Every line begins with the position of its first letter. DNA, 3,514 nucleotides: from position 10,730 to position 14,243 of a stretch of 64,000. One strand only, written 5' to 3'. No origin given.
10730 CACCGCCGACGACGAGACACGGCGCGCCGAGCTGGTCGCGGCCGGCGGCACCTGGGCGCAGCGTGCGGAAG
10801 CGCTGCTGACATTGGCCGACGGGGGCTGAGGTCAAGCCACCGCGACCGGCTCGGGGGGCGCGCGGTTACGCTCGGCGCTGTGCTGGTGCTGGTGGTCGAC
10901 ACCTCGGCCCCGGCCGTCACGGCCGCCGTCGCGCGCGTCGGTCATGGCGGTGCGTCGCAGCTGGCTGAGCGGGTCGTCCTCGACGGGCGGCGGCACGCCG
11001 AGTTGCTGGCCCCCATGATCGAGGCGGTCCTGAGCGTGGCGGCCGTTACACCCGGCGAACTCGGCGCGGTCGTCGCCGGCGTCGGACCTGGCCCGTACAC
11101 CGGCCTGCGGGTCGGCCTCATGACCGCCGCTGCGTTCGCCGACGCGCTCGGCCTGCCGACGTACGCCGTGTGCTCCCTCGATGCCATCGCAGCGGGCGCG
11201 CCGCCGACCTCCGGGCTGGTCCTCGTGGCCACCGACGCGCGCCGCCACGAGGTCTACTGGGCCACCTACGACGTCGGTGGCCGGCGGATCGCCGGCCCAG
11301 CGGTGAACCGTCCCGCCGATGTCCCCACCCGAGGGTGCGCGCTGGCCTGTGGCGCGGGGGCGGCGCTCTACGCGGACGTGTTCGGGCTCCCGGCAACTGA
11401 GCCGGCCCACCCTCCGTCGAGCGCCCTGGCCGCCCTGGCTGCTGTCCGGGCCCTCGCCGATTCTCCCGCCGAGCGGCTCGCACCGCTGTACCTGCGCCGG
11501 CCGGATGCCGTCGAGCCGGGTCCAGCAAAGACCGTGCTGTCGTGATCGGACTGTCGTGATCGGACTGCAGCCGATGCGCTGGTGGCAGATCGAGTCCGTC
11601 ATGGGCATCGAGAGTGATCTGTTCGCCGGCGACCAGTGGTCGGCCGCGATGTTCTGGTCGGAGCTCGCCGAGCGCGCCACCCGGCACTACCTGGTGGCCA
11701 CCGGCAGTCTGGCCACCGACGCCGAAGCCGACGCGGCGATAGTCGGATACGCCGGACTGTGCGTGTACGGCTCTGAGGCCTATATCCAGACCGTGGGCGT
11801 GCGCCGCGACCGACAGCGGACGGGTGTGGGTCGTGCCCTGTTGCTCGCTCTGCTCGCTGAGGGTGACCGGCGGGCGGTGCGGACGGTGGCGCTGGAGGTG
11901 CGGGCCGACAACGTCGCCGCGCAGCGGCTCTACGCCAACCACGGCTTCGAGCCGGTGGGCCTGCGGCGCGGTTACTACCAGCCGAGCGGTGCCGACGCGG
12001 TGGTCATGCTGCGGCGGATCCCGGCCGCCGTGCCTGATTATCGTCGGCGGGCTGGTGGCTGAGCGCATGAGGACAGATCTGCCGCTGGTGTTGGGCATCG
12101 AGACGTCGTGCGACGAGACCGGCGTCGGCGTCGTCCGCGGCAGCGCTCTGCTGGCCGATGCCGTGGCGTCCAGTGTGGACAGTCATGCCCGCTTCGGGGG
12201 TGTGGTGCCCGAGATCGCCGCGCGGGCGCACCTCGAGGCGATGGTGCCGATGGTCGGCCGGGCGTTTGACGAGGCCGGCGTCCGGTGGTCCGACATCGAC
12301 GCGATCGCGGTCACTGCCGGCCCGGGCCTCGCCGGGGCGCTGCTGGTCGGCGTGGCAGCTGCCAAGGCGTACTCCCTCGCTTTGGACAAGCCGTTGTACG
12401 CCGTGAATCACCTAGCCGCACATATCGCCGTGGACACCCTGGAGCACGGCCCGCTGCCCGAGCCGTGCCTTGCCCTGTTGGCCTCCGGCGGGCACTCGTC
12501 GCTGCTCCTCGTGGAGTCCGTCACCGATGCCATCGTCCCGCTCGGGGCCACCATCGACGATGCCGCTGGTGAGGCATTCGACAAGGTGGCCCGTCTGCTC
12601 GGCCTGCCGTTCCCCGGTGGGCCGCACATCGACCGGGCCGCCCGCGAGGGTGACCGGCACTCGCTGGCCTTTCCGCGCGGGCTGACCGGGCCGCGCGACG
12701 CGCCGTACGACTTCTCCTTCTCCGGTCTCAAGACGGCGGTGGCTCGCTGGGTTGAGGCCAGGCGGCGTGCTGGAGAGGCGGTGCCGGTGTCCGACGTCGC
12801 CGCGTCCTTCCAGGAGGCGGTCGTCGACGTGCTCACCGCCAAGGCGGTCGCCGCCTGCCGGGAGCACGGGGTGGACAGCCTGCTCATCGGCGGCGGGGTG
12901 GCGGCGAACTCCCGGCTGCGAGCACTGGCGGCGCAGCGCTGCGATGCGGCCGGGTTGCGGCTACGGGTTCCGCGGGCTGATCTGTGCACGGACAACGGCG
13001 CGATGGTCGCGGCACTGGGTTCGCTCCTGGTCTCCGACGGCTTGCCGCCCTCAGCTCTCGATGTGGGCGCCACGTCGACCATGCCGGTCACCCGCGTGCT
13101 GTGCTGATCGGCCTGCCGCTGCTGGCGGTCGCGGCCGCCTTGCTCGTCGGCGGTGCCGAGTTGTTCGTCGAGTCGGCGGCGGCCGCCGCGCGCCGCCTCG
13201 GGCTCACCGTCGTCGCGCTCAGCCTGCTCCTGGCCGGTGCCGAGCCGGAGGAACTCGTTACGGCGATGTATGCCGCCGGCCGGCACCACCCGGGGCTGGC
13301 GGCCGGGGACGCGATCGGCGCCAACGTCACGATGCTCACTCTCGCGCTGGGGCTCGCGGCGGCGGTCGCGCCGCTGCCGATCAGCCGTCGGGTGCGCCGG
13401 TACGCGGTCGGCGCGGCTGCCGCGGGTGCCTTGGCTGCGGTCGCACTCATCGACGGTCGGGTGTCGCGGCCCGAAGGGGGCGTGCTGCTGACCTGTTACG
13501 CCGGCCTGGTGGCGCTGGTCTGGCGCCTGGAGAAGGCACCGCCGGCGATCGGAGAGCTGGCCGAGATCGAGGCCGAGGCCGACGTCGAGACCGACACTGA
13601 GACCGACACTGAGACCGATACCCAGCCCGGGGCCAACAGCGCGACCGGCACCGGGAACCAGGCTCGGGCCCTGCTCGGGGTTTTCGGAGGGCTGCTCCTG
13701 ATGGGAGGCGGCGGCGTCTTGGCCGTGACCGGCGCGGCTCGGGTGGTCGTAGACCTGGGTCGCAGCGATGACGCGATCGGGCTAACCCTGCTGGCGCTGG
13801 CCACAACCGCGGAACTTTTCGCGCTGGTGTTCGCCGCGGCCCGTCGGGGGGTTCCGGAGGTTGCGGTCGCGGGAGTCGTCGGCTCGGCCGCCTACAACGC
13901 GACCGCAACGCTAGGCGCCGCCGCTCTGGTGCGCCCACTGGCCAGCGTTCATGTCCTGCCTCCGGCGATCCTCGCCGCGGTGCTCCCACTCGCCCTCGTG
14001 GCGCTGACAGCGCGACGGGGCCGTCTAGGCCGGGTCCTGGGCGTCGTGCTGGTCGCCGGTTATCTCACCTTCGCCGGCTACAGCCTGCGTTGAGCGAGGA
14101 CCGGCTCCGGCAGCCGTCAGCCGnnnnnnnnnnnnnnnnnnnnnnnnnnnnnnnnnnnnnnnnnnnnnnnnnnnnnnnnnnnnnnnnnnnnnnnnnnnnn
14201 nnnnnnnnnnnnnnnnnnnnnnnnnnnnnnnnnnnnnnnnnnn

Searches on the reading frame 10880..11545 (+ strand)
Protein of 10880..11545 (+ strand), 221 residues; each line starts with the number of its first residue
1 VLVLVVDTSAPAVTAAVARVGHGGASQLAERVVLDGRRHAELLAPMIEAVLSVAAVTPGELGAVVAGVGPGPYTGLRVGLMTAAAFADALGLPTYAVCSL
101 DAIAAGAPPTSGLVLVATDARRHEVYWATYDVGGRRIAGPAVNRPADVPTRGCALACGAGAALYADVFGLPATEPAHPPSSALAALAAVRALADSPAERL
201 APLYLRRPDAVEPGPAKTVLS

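Call 16: search_protein_families(library=pfam, proteins=[window:10880-11545:+], max_evalue=0.01)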
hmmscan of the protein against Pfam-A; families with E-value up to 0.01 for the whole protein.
window:10880-11545:+ (221 aa): 1 family
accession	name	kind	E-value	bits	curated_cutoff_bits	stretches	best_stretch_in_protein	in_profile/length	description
PF00814.31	TsaD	-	5.9e-27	95.5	24.8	1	37-148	27-147/264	tRNA N6-adenosine threonylcarbamoyltransferase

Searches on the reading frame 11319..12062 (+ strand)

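Call 43: search_protein_families(library=pfam, proteins=[window:11319-12062:+], max_evalue=0.1)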
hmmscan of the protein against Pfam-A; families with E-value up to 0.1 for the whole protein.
window:11319-12062:+ (247 aa): 7 families
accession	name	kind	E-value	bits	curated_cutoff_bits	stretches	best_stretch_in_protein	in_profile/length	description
PF00583.31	Acetyltransf_1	-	1.9e-15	57.6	20.7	1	106-210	15-116/116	Acetyltransferase (GNAT) family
PF13508.13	Acetyltransf_7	-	4.2e-11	43.5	27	1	135-212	8-84/84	Acetyltransferase (GNAT) domain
PF13673.13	Acetyltransf_10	-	1.4e-10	41.7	23.6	1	119-215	20-112/128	Acetyltransferase (GNAT) domain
PF08445.16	FR47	-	0.0008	19.8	22.1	1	149-211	17-78/86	FR47-like protein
PF13302.13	Acetyltransf_3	-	0.0032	18.6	25.4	1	98-211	31-138/138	Acetyltransferase (GNAT) domain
PF13420.13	Acetyltransf_4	-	0.01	16.3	24.3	1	138-221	57-145/155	Acetyltransferase (GNAT) domain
PF13523.12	Acetyltransf_8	-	0.019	15.1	27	1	167-214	93-141/145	Acetyltransferase (GNAT) domain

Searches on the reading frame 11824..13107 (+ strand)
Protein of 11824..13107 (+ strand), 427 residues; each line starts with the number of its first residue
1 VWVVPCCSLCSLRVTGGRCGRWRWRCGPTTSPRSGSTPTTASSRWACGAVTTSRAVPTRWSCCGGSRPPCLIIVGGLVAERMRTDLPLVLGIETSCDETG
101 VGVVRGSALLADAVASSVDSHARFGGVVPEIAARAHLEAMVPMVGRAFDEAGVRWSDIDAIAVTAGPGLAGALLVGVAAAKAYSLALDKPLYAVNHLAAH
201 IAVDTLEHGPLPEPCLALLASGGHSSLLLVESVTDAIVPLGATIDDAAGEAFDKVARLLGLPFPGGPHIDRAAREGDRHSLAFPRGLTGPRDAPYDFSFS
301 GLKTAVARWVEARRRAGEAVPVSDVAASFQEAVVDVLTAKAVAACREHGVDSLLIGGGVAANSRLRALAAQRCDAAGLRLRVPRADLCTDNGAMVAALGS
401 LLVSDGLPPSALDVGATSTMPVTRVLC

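Call 43: search_protein_families(library=pfam, proteins=[window:11824-13107:+], max_evalue=0.1)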
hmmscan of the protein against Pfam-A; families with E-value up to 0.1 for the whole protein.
window:11824-13107:+ (427 aa): 3 families
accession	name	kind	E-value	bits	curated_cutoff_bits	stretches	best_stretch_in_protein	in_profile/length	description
PF00814.31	TsaD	-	1.4e-91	307.3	24.8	1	109-396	2-263/264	tRNA N6-adenosine threonylcarbamoyltransferase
PF22521.2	HypF_C_2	-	8e-08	32.8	27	1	295-392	136-236/241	Carbamoyltransferase, Kae1-like Domain, second subdomain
PF02543.21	Carbam_trans_N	-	0.04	13.8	24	1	306-363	255-314/346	Carbamoyltransferase N-terminus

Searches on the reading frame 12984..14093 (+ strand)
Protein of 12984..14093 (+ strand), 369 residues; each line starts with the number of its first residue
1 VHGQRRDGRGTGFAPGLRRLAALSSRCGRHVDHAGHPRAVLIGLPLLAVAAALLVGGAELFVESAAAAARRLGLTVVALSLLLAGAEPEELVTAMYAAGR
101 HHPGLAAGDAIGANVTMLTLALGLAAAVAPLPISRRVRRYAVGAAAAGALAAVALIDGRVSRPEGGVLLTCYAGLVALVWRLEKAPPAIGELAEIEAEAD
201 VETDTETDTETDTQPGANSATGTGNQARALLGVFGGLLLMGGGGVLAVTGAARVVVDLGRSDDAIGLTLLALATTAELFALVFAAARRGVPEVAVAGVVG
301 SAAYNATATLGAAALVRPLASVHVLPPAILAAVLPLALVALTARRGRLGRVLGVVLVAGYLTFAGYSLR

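Call 43: search_protein_families(library=pfam, proteins=[window:12984-14093:+], max_evalue=0.1)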
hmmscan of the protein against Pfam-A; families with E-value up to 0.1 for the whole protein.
window:12984-14093:+ (369 aa): 1 family
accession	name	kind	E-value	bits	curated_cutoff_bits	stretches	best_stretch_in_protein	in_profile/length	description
PF01699.29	Na_Ca_ex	-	4.1e-31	108.4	24.9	2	45-180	4-150/151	Sodium/calcium exchanger protein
